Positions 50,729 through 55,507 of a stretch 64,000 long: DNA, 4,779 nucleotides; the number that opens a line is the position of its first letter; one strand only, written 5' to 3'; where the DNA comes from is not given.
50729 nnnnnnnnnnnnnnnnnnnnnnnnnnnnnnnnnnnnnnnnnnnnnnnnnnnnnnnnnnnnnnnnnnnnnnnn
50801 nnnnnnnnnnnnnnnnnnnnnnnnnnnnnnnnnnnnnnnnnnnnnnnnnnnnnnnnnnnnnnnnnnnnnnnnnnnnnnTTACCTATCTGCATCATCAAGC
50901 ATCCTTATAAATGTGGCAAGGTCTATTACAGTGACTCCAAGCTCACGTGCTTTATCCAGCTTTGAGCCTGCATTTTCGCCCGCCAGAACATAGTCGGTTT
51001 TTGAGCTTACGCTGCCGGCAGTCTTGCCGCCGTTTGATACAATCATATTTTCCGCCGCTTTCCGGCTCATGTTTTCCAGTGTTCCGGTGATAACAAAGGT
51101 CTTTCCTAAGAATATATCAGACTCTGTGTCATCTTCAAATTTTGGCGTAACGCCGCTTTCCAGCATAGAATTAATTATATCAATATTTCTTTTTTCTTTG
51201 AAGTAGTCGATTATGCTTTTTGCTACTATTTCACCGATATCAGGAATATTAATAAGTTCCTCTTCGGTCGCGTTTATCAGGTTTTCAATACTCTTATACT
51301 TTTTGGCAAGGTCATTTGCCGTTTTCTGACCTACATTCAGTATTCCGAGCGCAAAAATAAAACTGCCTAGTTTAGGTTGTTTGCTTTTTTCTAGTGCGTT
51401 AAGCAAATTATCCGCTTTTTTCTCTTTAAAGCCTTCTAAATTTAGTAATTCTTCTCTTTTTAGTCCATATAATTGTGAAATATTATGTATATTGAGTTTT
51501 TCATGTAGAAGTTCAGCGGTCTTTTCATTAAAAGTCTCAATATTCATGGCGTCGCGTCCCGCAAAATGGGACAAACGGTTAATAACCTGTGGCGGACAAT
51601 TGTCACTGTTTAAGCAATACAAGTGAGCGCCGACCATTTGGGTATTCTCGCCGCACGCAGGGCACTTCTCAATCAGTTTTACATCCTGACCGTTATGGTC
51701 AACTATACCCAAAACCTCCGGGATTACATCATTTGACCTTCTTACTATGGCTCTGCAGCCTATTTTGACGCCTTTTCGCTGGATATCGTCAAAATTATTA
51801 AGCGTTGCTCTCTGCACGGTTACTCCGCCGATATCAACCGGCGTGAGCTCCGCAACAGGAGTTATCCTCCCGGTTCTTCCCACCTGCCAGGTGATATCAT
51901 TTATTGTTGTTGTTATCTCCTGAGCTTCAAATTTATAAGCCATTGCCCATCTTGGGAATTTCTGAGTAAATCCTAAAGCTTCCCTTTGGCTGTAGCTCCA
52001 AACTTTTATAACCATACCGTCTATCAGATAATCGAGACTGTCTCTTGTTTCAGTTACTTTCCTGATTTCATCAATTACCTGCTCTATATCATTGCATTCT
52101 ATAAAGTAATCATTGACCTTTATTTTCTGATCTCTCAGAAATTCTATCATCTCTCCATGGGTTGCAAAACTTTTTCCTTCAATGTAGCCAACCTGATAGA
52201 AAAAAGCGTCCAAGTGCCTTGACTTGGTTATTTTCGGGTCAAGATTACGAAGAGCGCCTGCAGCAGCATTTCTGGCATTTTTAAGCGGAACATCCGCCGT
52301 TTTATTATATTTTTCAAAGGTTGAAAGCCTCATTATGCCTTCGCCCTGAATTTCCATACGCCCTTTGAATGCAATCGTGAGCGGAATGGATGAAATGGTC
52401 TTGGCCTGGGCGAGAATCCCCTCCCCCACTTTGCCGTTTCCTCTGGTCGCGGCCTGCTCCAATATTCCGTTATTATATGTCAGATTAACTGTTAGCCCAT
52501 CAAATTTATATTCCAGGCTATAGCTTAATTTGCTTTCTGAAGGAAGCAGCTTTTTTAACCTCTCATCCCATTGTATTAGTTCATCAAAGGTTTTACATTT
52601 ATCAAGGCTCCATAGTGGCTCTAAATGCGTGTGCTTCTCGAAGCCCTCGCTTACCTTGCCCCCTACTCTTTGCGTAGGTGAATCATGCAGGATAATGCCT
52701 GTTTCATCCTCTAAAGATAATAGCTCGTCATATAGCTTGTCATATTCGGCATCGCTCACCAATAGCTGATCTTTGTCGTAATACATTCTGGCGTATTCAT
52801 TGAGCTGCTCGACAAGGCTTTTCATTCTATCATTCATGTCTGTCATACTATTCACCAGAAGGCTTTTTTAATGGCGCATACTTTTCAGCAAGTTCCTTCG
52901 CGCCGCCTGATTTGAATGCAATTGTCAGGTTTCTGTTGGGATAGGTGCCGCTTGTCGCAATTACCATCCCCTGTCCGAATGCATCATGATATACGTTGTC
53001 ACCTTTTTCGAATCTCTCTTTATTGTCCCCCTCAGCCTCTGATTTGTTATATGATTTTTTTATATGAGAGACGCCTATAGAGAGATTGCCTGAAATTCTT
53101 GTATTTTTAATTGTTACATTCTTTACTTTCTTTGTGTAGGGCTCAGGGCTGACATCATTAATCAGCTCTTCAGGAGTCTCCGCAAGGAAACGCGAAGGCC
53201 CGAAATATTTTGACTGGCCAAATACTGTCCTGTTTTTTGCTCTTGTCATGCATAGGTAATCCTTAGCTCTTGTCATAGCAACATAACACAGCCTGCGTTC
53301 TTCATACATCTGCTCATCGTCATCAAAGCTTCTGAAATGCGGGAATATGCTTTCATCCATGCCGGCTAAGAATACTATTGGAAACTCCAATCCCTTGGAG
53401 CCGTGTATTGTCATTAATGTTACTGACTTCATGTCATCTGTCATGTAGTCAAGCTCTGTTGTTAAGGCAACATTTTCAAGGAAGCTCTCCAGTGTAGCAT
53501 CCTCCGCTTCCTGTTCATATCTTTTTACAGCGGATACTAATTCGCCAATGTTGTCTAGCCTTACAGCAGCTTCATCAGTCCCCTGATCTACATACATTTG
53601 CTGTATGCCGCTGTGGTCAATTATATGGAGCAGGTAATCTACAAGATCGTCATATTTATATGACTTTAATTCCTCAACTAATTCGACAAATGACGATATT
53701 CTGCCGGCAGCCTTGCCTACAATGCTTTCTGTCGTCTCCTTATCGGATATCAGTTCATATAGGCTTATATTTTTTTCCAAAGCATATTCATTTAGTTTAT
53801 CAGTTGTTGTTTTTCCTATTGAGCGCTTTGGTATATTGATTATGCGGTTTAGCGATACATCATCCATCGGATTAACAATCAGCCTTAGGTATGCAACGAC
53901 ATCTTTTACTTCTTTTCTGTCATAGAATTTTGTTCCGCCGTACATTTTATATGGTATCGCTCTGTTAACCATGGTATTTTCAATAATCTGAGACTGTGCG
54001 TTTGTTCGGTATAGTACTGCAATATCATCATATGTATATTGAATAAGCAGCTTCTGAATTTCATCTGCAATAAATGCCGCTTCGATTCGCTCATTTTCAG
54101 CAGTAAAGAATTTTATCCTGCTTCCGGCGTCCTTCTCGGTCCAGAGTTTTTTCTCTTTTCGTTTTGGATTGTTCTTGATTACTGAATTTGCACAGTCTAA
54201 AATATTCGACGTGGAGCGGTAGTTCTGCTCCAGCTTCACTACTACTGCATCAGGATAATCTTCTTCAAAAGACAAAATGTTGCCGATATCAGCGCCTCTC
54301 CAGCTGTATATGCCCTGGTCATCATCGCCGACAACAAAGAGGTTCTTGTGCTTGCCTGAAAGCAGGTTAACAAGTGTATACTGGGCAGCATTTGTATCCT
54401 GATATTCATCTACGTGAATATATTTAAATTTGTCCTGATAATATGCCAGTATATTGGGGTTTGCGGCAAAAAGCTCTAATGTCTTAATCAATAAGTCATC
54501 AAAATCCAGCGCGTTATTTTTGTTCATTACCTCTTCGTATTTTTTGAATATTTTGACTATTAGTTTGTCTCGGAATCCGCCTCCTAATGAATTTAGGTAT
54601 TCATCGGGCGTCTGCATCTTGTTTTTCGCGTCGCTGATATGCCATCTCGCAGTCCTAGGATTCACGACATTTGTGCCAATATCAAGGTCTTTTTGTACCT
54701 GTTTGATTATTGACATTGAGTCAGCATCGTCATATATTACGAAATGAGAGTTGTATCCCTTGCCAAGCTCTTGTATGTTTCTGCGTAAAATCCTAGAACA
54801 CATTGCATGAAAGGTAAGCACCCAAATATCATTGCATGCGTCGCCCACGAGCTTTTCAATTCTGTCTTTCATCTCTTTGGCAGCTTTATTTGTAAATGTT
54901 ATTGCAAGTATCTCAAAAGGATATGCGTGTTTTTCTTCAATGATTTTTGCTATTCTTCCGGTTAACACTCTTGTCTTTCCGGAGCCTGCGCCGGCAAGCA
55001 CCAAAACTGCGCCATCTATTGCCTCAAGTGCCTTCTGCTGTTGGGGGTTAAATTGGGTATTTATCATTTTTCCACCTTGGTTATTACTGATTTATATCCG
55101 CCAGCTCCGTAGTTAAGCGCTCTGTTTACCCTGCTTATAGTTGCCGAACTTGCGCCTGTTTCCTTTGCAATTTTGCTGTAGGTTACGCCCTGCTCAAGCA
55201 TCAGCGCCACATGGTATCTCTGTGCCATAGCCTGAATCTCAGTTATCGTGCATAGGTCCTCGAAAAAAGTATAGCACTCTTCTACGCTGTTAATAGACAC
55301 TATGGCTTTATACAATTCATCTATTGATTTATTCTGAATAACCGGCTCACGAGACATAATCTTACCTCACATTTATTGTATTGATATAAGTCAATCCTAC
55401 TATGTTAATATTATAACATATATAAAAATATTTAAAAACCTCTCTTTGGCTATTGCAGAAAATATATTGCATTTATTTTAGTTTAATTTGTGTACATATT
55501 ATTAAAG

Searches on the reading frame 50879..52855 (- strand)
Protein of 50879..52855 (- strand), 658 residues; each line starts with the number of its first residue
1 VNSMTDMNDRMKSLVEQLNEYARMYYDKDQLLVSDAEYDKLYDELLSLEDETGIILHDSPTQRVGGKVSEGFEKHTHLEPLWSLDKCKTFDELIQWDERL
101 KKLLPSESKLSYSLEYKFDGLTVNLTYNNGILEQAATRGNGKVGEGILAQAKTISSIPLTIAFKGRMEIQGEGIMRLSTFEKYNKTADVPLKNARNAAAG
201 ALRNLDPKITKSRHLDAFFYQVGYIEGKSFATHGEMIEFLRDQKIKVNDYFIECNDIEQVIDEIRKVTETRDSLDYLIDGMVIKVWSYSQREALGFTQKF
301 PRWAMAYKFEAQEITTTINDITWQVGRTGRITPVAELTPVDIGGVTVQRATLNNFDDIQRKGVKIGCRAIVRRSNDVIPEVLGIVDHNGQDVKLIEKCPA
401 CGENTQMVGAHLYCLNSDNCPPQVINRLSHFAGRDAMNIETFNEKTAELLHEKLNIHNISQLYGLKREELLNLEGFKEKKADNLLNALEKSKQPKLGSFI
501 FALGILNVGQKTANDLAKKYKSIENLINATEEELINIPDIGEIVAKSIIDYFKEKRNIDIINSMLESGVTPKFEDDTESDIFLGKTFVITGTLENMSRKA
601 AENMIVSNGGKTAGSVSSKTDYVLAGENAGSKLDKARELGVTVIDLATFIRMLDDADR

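Call 54: search_protein_families(library=pfam, proteins=[window:50879-52855:-], max_evalue=0.00001)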
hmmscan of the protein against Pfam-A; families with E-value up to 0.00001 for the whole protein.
window:50879-52855:- (658 aa): 7 families
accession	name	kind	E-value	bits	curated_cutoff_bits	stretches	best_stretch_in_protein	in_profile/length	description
PF01653.23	DNA_ligase_aden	-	3.9e-78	262.9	27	1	71-312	3-253/253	NAD-dependent DNA ligase adenylation domain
PF03120.22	DNA_ligase_OB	-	1.4e-29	102.2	32.9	1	315-388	1-74/79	NAD-dependent DNA ligase OB-fold domain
PF12826.13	HHH_2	-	8.9e-24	83.9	27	1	499-561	2-64/64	Helix-hairpin-helix motif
PF14520.12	HHH_5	-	3.3e-15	56.7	27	1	502-553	4-56/57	Helix-hairpin-helix domain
PF00533.33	BRCT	-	2.1e-14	53.9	21.3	1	578-645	2-70/78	BRCA1 C Terminus (BRCT) domain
PF00633.29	HHH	-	1.7e-06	28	24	1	522-551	1-30/30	Helix-hairpin-helix motif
PF12738.14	PTCB-BRCT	-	2.6e-06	27.8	22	1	593-645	8-60/63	twin BRCT domain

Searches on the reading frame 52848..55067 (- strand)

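Call 54: search_protein_families(library=pfam, proteins=[window:52848-55067:-], max_evalue=0.00001)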
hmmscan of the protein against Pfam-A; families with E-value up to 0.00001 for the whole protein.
window:52848-55067:- (739 aa): 7 families
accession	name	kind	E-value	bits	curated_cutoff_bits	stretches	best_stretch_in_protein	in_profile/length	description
PF00580.27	UvrD-helicase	-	8.4e-93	311.4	23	1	7-272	2-271/271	UvrD/REP helicase N-terminal domain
PF13361.12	UvrD_C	-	8.9e-83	279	25.6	1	277-611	1-349/350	UvrD-like helicase C-terminal domain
PF13245.12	AAA_19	-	1e-22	81.2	25.1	1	10-255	1-132/134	AAA domain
PF21196.3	PcrA_UvrD_tudor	-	6.8e-11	42.3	23.9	1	689-735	2-48/48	PcrA/UvrD tudor domain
PF13538.12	UvrD_C_2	-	1.5e-10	41.2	27.4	1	549-606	2-50/52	UvrD-like helicase C-terminal domain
PF01443.25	Viral_helicase1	-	1.2e-06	29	21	0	515-605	145-224/228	Viral superfamily 1 RNA helicase core domain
PF13604.12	AAA_30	-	8.8e-06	26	27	0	6-70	2-66/191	AAA domain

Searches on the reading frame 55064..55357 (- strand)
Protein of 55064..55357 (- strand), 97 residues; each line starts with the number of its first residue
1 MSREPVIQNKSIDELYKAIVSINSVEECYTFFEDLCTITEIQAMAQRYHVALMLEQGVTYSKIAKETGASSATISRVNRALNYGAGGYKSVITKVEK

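Call 54: search_protein_families(library=pfam, proteins=[window:55064-55357:-], max_evalue=0.00001)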
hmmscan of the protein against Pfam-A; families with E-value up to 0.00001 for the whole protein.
window:55064-55357:- (97 aa): 2 families
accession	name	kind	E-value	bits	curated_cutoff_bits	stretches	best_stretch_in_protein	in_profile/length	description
PF01371.25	Trp_repressor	-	5.6e-30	103.7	27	1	11-94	2-86/88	Trp repressor protein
PF13384.12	HTH_23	-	9.8e-06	25.7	24.6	0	45-77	5-37/50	Homeodomain-like domain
